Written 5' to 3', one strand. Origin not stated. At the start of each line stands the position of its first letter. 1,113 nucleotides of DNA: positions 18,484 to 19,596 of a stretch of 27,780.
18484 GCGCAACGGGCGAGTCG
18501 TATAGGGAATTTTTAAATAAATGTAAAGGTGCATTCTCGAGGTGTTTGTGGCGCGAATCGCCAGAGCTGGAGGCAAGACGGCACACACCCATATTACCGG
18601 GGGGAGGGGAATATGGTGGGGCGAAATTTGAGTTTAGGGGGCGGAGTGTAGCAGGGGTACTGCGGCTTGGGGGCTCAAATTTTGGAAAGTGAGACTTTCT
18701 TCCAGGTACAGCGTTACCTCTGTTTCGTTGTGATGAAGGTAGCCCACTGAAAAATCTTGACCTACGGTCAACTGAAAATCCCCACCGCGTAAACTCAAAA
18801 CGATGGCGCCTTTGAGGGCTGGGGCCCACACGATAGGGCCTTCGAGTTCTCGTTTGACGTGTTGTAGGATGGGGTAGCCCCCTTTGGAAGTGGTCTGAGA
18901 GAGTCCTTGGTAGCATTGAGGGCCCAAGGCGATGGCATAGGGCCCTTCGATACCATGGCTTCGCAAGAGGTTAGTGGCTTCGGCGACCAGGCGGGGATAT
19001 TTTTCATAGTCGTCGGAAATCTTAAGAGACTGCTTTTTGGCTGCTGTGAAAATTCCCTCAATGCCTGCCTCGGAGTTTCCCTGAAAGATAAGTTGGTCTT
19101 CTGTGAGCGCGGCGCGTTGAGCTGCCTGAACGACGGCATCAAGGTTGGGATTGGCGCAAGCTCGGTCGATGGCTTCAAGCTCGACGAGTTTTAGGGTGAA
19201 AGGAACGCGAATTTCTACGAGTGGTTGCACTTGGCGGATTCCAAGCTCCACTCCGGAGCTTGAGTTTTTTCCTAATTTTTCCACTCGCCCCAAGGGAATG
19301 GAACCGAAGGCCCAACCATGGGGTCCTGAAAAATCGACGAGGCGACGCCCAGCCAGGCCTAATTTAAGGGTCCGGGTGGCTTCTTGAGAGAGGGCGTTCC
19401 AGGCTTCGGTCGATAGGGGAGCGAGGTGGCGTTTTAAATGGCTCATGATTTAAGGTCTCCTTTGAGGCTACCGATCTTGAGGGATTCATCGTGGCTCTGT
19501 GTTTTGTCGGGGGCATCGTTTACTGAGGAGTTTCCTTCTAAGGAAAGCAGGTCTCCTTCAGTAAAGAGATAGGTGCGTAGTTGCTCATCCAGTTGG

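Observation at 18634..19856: Two-gene family-1 encapsulin nanocompartment operon: EncFtn cargo with targeting peptide, then the shell protein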

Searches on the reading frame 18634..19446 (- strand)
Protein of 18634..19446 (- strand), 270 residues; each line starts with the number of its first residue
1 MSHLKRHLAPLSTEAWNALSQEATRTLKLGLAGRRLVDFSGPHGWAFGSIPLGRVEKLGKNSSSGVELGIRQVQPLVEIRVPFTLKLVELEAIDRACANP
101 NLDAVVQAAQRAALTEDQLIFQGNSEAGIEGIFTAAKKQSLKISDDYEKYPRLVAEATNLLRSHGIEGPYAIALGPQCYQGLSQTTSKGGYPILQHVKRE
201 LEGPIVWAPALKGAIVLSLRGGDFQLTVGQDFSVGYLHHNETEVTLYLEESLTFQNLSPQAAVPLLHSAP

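Call 3: search_protein_families(library=pfam, proteins=[window:18634-19446:-], max_evalue=0.01)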
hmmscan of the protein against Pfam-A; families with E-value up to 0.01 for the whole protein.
window:18634-19446:- (270 aa): 1 family
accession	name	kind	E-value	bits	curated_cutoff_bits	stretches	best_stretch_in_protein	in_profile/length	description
PF04454.18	Linocin_M18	-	1.4e-86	290.3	24.3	1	1-253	1-253/253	Encapsulating protein for peroxidase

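Call 4: search_protein_families(library=ncbifam, proteins=[window:18634-19446:-], max_evalue=0.01)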
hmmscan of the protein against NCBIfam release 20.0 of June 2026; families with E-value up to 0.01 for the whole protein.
window:18634-19446:- (270 aa): 1 family
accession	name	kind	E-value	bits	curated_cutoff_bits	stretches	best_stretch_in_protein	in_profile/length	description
NF041155.2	encap_f1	equivalog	1.1e-91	306.8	100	1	4-265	1-261/261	family 1 encapsulin nanocompartment shell protein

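Call 6: search_solved_structures(query=window:18634-19446:-, show_alignments=1)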
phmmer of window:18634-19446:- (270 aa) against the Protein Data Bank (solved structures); distinct sequences matched with E-value up to 0.001: 36.
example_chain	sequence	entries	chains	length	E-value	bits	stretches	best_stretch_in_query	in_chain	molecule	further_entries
9ry4_A0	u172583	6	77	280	1.5e-79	270.3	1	1-265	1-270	Type 1 encapsulin shell protein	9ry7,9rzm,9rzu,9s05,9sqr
7odw_A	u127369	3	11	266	1.3e-72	247.6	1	2-266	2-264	Linocin_M18 bacteriocin protein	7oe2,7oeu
9e5e_A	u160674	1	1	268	3.7e-65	223.2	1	1-266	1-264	Bacteriocin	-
9fn9_A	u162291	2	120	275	2.8e-64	220.3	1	1-265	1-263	29 kDa antigen Cfp29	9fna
7boj_A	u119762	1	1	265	3.3e-64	220.1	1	1-265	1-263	29 kDa antigen Cfp29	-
8u50_A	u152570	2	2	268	5.4e-64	219.4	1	1-268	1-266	Klebsiella pneumoniae family 1 encapsulin shell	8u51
9i8d_A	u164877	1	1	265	8.8e-64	218.7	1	1-265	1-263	Encapsulin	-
9bkx_A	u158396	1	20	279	3.1e-61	210.3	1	1-268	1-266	Type 1 encapsulin shell protein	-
7phm_Z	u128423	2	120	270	3.7e-61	210.1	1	1-267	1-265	29 kDa antigen CFP29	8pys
7p1t_A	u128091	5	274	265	6.7e-61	209.2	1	1-267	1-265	29 kDa antigen, Cfp29 | Type 1 encapsulin shell protein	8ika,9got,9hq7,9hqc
6i9g_A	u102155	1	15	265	1.2e-59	205.2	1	1-265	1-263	Linocin-M18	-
8dn9_A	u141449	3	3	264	5.7e-57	196.4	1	1-265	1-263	29 kDa antigen cfp29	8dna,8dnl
7bcv_A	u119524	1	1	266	1.1e-56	195.5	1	2-265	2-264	Linocin-M18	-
7k5w_A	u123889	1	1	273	2.3e-47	164.9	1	1-265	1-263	Maritimacin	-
7lij_A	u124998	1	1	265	3.4e-47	164.3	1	1-264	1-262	Maritimacin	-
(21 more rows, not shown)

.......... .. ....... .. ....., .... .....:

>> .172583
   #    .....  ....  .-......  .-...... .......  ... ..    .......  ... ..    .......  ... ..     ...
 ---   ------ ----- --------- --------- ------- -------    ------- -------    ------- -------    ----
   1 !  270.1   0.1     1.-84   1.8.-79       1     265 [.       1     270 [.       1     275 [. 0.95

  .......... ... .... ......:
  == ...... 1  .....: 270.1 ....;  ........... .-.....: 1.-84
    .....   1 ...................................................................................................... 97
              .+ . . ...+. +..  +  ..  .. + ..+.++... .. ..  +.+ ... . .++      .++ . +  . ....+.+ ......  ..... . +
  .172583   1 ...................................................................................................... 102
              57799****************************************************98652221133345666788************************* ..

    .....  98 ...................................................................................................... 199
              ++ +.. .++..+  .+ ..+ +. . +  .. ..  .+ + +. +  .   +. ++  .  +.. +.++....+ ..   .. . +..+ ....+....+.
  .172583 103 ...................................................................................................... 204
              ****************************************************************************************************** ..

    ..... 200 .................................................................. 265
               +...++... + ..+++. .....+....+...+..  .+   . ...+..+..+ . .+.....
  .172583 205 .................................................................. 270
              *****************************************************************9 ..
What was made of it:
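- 18634..19446 (-): Family 1 encapsulin shell gene, 270 aa; its ATG overlaps the cargo TGA (ATGA at 19443-19446). PDB 9ry4 at 1.5e-79 and 7odw at 1.3e-72 (call 6).
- On Family 1 (classical) encapsulin shell: EncA- and Q. thermotolerans-type shells score 1e-15 to 1e-19 (call 6).
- T=3 and T=4 shells score far lower, at 1e-15 to 1e-19 (call 6).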

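Call 8: list_cluster_members(proteins=[window:18637-19446:-, window:19446-19856:-, window:19446-19829:-, window:17901-18350:-])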
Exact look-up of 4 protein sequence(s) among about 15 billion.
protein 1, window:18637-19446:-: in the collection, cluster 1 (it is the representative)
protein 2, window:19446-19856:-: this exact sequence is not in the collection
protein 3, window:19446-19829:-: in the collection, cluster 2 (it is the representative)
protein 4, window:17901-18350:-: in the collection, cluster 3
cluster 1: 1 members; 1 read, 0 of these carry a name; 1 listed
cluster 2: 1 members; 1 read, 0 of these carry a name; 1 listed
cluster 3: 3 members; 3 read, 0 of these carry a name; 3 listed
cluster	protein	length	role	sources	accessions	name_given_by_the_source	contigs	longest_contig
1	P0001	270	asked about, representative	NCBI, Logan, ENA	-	-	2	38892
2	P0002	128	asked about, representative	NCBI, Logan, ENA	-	-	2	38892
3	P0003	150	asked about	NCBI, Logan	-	-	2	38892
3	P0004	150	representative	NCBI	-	-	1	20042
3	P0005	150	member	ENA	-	-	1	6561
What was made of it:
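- Checked: It is the start recorded by public gene callers; the 137-aa form is not on record (call 8).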

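Call 9: find_encoding_contigs(protein=P0001, flank=10000, max_places=6)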
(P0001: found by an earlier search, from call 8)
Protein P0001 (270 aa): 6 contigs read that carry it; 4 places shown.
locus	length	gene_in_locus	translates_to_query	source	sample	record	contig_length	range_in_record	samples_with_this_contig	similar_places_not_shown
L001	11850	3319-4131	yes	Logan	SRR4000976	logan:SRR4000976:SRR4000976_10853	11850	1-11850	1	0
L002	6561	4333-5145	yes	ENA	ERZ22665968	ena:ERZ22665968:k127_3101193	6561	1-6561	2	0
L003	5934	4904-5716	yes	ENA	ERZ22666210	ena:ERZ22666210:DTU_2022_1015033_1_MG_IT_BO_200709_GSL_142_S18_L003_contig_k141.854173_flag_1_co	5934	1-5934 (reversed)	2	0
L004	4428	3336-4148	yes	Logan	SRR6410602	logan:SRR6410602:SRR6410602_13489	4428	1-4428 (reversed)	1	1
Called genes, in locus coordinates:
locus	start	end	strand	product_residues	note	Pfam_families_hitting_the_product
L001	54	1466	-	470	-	PF13396:PLDc_N, PF13091:PLDc_2, PF00614:PLDc (weak), PF13091:PLDc_2, PF00614:PLDc (weak)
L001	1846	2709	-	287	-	PF00561:Abhydrolase_1, PF12146:Hydrolase_4, PF12697:Abhydrolase_6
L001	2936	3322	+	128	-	PF22277:EncFtn-like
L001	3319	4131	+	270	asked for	PF04454:Linocin_M18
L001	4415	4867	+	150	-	PF02082:Rrf2, PF01978:TrmB (faint)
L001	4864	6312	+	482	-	PF19295:SufBD_N, PF01458:SUFBD_core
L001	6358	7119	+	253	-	PF02463:SMC_N (faint), PF00005:ABC_tran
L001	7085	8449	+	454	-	PF19295:SufBD_N, PF01458:SUFBD_core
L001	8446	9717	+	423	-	PF00266:Aminotran_5, PF01041:DegT_DnrJ_EryC1 (weak), PF01212:Beta_elim_lyase (weak), PF01053:Cys_Met_Meta_PP (weak)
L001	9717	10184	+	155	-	PF01592:NifU_N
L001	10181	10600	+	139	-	PF01883:FeS_assembly_P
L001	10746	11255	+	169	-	PF01894:YjbQ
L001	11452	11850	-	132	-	?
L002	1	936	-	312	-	?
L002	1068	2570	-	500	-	PF13396:PLDc_N, PF13091:PLDc_2, PF00614:PLDc (weak), PF13091:PLDc_2, PF00614:PLDc (weak)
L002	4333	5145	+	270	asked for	PF04454:Linocin_M18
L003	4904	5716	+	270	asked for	PF04454:Linocin_M18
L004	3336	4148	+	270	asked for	PF04454:Linocin_M18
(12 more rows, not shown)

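Call 10: find_homologous_proteins(query=P0001)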
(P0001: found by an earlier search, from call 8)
Query P0001 (270 aa): 5576 proteins with E <= 0.001 among 8000 candidates; the best 120 are listed.
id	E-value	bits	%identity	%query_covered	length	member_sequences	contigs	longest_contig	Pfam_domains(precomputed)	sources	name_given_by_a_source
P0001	1.3e-174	597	100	100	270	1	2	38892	PF04454.19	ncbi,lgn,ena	-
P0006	7.0e-99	349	60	99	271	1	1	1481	PF04454.19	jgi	jgi:uncharacterized linocin/CFP29 family protein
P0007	1.7e-98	347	61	99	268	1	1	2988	PF04454.19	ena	-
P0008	1.7e-97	344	60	99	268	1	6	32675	PF04454.19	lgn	-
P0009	3.0e-96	340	59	99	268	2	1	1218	PF04454.19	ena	-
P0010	3.2e-96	340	59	99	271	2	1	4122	PF04454.19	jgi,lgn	jgi:uncharacterized linocin/CFP29 family protein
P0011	4.8e-96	339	60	99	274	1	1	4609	PF04454.19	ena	-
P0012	1.3e-95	338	59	99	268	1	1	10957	PF04454.19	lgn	-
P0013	2.3e-95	337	59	100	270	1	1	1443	PF04454.19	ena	-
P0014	5.2e-95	336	59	99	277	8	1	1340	PF04454.19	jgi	jgi:uncharacterized linocin/CFP29 family protein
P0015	5.5e-95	336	59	100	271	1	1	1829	PF04454.19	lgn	-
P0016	6.3e-95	336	59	99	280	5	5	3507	PF04454.19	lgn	-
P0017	7.0e-95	335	58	99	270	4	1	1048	PF04454.19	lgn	-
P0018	9.0e-95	335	58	99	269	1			PF04454.19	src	-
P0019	1.1e-94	335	58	100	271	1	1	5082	PF04454.19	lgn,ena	-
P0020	1.3e-94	335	58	99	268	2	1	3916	PF04454.19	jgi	jgi:uncharacterized linocin/CFP29 family protein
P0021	1.4e-94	335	59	99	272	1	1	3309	PF04454.19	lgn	-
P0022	1.6e-94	334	59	99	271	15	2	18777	PF04454.19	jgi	jgi:uncharacterized linocin/CFP29 family protein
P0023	1.6e-94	334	58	100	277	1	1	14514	PF04454.19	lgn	-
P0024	1.7e-94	334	56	99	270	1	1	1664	PF04454.19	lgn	-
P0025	1.8e-94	334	59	100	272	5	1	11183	PF04454.19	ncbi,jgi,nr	ncbi:MAG TPA: family 1 encapsulin nanocompartment shell protein [Povalibacter sp.]|nr:family 1 encap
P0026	2.0e-94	334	58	99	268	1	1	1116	PF04454.19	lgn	-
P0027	2.2e-94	334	59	100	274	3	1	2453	PF04454.19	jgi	jgi:uncharacterized linocin/CFP29 family protein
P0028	2.2e-94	334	59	99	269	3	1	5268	PF04454.19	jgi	jgi:uncharacterized linocin/CFP29 family protein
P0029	2.2e-94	334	59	100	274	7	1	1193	PF04454.19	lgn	-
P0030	2.8e-94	333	57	99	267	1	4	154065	PF04454.19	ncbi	-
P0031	2.9e-94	333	58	99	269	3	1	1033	PF04454.19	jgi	jgi:uncharacterized linocin/CFP29 family protein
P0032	3.7e-94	333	58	99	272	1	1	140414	PF04454.19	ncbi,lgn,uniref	ncbi:family 1 encapsulin nanocompartment shell protein [Povalibacter sp.]|uniref:family 1 encapsulin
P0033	3.7e-94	333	58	99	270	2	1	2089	PF04454.19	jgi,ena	-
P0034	5.1e-94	333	58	100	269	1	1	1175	PF04454.19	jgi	jgi:uncharacterized linocin/CFP29 family protein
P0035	7.5e-94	332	58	100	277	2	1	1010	PF04454.19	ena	-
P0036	8.9e-94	332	58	100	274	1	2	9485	PF04454.19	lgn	-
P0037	1.0e-93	332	58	99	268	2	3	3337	PF04454.19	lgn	-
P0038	1.1e-93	332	59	99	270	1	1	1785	PF04454.19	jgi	jgi:uncharacterized linocin/CFP29 family protein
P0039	1.1e-93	332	58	99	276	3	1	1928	PF04454.19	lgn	-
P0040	1.1e-93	331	58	99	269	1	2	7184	PF04454.19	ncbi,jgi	jgi:uncharacterized linocin/CFP29 family protein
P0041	1.4e-93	331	55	98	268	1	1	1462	PF04454.19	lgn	-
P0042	1.5e-93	331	58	99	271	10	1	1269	PF04454.19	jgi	-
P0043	1.7e-93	331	57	100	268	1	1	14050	PF04454.19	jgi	jgi:uncharacterized linocin/CFP29 family protein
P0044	1.8e-93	331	58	99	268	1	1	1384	PF04454.19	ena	-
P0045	1.8e-93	331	57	99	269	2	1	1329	PF04454.19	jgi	jgi:uncharacterized linocin/CFP29 family protein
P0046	2.3e-93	330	58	100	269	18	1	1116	PF04454.19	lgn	-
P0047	2.5e-93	330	59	100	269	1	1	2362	PF04454.19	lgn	-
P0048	2.6e-93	330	55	100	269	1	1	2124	PF04454.19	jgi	jgi:uncharacterized linocin/CFP29 family protein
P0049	2.6e-93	330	56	99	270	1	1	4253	PF04454.19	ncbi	-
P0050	3.1e-93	330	58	98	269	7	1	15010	PF04454.19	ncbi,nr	ncbi:MAG: bacteriocin [Betaproteobacteria bacterium]|nr:bacteriocin [Betaproteobacteria bacterium]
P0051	3.5e-93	330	57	99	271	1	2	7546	PF04454.19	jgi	jgi:uncharacterized linocin/CFP29 family protein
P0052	4.2e-93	330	56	99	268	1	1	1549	PF04454.19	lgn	-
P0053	4.3e-93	330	55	100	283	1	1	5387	PF04454.19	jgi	jgi:uncharacterized linocin/CFP29 family protein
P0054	4.5e-93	330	56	100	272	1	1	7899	PF04454.19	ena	-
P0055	4.7e-93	329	59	100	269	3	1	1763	PF04454.19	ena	-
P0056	4.8e-93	329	57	99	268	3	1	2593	PF04454.19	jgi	jgi:uncharacterized linocin/CFP29 family protein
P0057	5.3e-93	329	57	99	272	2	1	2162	PF04454.19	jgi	-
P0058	5.7e-93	329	57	99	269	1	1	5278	PF04454.19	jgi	-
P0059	9.8e-93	328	56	99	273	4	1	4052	PF04454.19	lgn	-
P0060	1.0e-92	328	58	100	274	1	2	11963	PF04454.19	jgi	jgi:uncharacterized linocin/CFP29 family protein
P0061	1.0e-92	328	55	100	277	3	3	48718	PF04454.19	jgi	jgi:uncharacterized linocin/CFP29 family protein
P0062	1.1e-92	328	58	100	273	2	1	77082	PF04454.19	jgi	jgi:uncharacterized linocin/CFP29 family protein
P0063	1.1e-92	328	59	99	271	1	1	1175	PF04454.19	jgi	jgi:uncharacterized linocin/CFP29 family protein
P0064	1.3e-92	328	57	99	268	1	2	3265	PF04454.19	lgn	-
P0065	1.4e-92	328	58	99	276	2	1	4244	PF04454.19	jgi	jgi:uncharacterized linocin/CFP29 family protein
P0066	1.4e-92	328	58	99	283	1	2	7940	PF04454.19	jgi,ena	jgi:uncharacterized linocin/CFP29 family protein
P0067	1.6e-92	328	58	99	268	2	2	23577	PF04454.19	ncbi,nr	ncbi:MAG: bacteriocin [Gammaproteobacteria bacterium]|nr:bacteriocin [Gammaproteobacteria bacterium]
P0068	1.6e-92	328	57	99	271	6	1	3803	PF04454.19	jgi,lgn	-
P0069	1.6e-92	328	57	100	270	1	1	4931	PF04454.19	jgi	jgi:uncharacterized linocin/CFP29 family protein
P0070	1.6e-92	328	59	99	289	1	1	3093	PF04454.19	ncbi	-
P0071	1.9e-92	327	57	99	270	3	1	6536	PF04454.19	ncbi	ncbi:MAG TPA: family 1 encapsulin nanocompartment shell protein [Povalibacter sp.]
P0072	2.0e-92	327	57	99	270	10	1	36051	PF04454.19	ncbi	ncbi:MAG: family 1 encapsulin nanocompartment shell protein [Povalibacter sp.]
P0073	2.1e-92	327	57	99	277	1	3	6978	PF04454.19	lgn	-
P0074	2.2e-92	327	57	100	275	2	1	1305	PF04454.19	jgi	jgi:uncharacterized linocin/CFP29 family protein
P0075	2.3e-92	327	57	99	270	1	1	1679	PF04454.19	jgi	jgi:uncharacterized linocin/CFP29 family protein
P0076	2.3e-92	327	58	100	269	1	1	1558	PF04454.19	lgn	-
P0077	2.5e-92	327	57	100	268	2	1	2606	PF04454.19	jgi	jgi:uncharacterized linocin/CFP29 family protein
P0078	2.6e-92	327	56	99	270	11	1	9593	PF04454.19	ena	-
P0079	2.7e-92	327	58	100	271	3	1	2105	PF04454.19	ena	-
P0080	2.7e-92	327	57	99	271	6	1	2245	PF04454.19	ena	-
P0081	2.8e-92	327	57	99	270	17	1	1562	PF04454.19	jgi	jgi:uncharacterized linocin/CFP29 family protein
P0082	3.0e-92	327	58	100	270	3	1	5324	PF04454.19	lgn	-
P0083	3.4e-92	327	58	99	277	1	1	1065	PF04454.19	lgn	-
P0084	3.4e-92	327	57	99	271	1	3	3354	PF04454.19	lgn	-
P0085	3.4e-92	327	59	100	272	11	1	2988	PF04454.19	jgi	jgi:uncharacterized linocin/CFP29 family protein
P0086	3.9e-92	326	56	100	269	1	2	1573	PF04454.19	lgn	-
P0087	4.8e-92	326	55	99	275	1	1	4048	PF04454.19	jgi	jgi:uncharacterized linocin/CFP29 family protein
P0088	5.2e-92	326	57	100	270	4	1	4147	PF04454.19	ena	-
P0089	5.4e-92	326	58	99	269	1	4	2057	PF04454.19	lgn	-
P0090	5.4e-92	326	56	99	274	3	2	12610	PF04454.19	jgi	jgi:uncharacterized linocin/CFP29 family protein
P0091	5.4e-92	326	56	100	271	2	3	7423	PF04454.19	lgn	-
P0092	5.4e-92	326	56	100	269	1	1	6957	PF04454.19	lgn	-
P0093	5.7e-92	326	56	99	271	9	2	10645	PF04454.19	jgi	jgi:uncharacterized linocin/CFP29 family protein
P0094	5.8e-92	326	57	99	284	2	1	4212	PF04454.19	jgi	jgi:uncharacterized linocin/CFP29 family protein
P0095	7.7e-92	325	56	98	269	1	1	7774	PF04454.19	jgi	jgi:uncharacterized linocin/CFP29 family protein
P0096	7.8e-92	325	58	100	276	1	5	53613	PF04454.19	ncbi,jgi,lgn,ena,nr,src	ncbi:MAG TPA: family 1 encapsulin nanocompartment shell protein [Alphaproteobacteria bacterium]|nr:f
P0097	8.6e-92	325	57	99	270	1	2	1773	PF04454.19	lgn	-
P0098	9.0e-92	325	56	99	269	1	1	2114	PF04454.19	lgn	-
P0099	9.4e-92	325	57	99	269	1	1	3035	PF04454.19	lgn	-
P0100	9.6e-92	325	56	99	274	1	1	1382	PF04454.19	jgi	jgi:uncharacterized linocin/CFP29 family protein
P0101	9.9e-92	325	57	100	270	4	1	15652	PF04454.19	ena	-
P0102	1.0e-91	325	59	99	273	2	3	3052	PF04454.19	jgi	-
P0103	1.1e-91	325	58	99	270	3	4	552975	PF04454.19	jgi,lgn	jgi:uncharacterized linocin/CFP29 family protein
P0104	1.2e-91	325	56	100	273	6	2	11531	PF04454.19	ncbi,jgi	jgi:uncharacterized linocin/CFP29 family protein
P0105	1.3e-91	325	55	98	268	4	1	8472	PF04454.19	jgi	jgi:uncharacterized linocin/CFP29 family protein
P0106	1.3e-91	325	56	99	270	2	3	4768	PF04454.19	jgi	jgi:uncharacterized linocin/CFP29 family protein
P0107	1.3e-91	325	56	100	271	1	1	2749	PF04454.19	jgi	jgi:uncharacterized linocin/CFP29 family protein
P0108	1.4e-91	325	56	100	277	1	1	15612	PF04454.19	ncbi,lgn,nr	ncbi:MAG: bacteriocin family protein [Gammaproteobacteria bacterium]|nr:bacteriocin family protein [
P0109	1.4e-91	325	55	100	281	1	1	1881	PF04454.19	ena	-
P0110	1.5e-91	325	53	99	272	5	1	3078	PF04454.19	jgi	jgi:uncharacterized linocin/CFP29 family protein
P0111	1.5e-91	325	57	99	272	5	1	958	PF04454.19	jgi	-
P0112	1.6e-91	324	57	99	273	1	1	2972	PF04454.19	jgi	jgi:uncharacterized linocin/CFP29 family protein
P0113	1.7e-91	324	57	100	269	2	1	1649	PF04454.19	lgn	-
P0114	1.8e-91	324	56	99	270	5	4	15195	PF04454.19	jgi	jgi:uncharacterized linocin/CFP29 family protein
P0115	1.8e-91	324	56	99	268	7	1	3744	PF04454.19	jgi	jgi:uncharacterized linocin/CFP29 family protein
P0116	1.9e-91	324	57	99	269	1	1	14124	PF04454.19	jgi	jgi:uncharacterized linocin/CFP29 family protein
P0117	1.9e-91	324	56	99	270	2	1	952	PF04454.19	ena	-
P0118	1.9e-91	324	58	100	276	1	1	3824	PF04454.19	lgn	-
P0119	2.0e-91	324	57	99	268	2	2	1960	PF04454.19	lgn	-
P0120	2.1e-91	324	56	99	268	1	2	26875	PF04454.19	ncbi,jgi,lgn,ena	ncbi:MAG TPA: family 1 encapsulin nanocompartment shell protein [Burkholderiales bacterium]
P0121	2.1e-91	324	56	99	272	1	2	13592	PF04454.19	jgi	jgi:uncharacterized linocin/CFP29 family protein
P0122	2.4e-91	324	56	99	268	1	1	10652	PF04454.19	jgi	jgi:uncharacterized linocin/CFP29 family protein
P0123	2.4e-91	324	55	100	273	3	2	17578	PF04454.19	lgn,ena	-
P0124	2.6e-91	324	58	100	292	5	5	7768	PF04454.19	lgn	-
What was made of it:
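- Some database homologs are still named 'bacteriocin' (calls 6, 10).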
